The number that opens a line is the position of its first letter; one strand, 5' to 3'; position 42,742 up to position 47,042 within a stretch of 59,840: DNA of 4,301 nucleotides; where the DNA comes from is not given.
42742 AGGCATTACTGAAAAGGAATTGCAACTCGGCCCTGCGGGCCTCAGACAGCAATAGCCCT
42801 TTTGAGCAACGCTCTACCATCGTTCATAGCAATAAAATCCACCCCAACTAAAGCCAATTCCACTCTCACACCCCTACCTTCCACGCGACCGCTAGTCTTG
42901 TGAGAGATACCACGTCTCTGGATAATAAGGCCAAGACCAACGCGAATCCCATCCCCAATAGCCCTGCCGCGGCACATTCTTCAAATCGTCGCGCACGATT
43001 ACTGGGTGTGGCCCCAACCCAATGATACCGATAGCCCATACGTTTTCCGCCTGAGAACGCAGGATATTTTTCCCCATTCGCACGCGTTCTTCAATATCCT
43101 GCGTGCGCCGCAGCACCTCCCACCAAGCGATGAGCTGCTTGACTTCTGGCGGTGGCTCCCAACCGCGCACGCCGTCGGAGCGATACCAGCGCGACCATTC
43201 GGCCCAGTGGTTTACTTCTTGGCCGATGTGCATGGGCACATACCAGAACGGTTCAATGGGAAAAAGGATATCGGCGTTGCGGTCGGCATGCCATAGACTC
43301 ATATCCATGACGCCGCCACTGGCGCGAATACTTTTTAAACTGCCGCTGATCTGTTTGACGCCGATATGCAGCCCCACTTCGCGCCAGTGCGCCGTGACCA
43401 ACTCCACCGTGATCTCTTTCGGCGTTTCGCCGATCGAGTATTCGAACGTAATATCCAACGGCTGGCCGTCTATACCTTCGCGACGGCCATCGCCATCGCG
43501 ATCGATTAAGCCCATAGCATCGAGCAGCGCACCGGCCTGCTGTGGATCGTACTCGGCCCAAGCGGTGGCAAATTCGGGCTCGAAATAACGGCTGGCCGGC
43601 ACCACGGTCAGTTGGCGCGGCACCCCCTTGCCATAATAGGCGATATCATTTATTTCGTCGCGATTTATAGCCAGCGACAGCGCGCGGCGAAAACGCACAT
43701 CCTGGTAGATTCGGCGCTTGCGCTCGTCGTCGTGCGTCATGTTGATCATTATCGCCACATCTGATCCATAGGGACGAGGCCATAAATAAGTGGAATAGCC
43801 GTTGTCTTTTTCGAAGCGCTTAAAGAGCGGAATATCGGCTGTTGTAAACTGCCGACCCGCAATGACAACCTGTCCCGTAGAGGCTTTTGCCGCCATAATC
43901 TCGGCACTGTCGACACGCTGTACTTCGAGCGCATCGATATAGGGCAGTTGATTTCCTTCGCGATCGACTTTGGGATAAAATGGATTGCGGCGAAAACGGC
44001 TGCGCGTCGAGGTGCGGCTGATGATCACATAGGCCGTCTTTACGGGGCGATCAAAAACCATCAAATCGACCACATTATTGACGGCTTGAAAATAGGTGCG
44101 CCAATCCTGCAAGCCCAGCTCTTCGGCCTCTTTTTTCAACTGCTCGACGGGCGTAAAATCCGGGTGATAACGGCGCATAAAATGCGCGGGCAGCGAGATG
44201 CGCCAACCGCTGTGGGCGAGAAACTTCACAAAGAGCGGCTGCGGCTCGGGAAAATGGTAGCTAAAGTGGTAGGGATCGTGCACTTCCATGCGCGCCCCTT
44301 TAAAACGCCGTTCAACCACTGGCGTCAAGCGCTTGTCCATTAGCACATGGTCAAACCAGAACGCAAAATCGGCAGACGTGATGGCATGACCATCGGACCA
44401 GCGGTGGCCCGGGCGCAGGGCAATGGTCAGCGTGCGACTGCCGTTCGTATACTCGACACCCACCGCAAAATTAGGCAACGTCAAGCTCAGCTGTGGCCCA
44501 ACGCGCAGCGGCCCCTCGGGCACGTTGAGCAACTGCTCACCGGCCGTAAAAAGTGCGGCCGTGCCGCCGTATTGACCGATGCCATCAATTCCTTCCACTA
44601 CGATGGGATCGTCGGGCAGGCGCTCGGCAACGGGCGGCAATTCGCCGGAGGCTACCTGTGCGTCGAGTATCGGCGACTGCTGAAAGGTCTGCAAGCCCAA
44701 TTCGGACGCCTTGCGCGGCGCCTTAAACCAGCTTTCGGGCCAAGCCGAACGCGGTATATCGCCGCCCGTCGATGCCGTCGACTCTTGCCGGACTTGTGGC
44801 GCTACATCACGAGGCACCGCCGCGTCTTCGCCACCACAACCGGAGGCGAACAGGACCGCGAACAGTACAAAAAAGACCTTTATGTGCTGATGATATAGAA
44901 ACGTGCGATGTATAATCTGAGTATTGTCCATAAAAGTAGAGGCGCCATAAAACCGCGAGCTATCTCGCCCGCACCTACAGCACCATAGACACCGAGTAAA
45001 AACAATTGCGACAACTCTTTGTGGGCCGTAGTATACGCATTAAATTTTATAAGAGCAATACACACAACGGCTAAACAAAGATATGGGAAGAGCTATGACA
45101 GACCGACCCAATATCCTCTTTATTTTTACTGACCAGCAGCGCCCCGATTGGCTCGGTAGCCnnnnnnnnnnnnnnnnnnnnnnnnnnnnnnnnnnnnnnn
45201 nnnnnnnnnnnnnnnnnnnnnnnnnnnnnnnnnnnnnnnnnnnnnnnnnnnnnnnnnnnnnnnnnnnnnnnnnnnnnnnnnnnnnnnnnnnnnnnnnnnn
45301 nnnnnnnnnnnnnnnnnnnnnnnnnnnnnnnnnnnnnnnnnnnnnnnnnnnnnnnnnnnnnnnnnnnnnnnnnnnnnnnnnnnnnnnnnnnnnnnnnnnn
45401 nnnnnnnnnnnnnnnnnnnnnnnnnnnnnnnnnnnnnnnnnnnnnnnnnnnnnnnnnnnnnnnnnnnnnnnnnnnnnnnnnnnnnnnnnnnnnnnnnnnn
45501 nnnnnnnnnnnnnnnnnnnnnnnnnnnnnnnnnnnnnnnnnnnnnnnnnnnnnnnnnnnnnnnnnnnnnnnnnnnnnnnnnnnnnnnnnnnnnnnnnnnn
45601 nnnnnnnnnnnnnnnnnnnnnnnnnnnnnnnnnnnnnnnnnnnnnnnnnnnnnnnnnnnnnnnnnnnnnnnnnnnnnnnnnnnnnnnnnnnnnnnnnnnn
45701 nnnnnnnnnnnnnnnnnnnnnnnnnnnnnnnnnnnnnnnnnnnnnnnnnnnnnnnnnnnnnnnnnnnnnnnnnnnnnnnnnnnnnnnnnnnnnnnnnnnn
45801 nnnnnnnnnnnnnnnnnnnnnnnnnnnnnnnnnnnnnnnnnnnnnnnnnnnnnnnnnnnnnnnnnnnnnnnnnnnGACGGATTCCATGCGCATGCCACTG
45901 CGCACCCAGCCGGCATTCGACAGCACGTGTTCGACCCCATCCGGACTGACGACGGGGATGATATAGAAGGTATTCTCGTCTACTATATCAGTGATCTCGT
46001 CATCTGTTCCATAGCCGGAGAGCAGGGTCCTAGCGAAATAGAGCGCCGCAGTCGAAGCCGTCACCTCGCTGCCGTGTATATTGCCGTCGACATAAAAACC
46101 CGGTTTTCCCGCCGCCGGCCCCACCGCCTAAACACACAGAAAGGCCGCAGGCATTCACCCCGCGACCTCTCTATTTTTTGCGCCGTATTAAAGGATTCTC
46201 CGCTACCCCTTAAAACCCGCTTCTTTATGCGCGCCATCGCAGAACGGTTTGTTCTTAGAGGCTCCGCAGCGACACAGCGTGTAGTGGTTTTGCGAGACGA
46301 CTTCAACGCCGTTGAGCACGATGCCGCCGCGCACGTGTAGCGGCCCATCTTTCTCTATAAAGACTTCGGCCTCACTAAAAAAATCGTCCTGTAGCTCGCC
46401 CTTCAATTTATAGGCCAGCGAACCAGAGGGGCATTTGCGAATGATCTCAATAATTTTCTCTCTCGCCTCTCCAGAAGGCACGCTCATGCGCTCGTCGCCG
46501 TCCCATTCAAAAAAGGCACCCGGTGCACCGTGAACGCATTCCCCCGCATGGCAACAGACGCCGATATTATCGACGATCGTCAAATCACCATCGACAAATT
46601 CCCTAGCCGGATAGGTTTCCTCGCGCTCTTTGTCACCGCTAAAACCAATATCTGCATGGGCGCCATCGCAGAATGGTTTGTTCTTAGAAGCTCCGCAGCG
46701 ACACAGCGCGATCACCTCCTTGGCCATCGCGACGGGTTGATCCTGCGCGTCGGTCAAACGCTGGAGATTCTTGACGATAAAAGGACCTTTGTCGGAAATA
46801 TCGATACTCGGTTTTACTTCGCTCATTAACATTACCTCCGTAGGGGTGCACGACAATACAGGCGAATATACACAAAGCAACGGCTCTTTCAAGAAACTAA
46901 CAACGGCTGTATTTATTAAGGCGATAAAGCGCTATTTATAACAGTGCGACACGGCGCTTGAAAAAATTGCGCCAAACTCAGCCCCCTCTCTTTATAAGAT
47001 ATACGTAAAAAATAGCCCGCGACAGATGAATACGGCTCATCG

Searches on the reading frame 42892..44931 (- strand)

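Call 10: search_protein_families(library=pfam, proteins=[window:42892-44931:-], max_evalue=0.001)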
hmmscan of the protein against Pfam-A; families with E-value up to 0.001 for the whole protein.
window:42892-44931:- (679 aa): 1 family
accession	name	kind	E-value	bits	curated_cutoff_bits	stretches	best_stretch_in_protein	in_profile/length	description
PF00496.27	SBP_bac_5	-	1.1e-46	160.1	32.4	1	153-548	4-345/368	Bacterial extracellular solute-binding proteins, family 5 Middle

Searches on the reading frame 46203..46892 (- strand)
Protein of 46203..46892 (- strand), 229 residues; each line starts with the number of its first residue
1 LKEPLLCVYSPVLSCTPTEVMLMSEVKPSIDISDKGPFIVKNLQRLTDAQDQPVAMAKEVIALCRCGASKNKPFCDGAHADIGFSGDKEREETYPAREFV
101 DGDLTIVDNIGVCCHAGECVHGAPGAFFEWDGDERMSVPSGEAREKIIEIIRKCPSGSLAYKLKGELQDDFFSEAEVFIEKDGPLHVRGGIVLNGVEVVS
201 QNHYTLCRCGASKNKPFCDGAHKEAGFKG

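Call 10: search_protein_families(library=pfam, proteins=[window:46203-46892:-], max_evalue=0.001)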
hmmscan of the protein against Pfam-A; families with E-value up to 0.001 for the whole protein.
window:46203-46892:- (229 aa): 2 families
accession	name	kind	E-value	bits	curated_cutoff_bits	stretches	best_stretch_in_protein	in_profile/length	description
PF09360.15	zf-CDGSH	-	1.9e-32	111.7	29.5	2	182-223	1-48/48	Iron-binding zinc finger CDGSH type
PF06902.16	Fer4_19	-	3.1e-14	53.2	24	1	101-162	3-62/64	Divergent 4Fe-4S mono-cluster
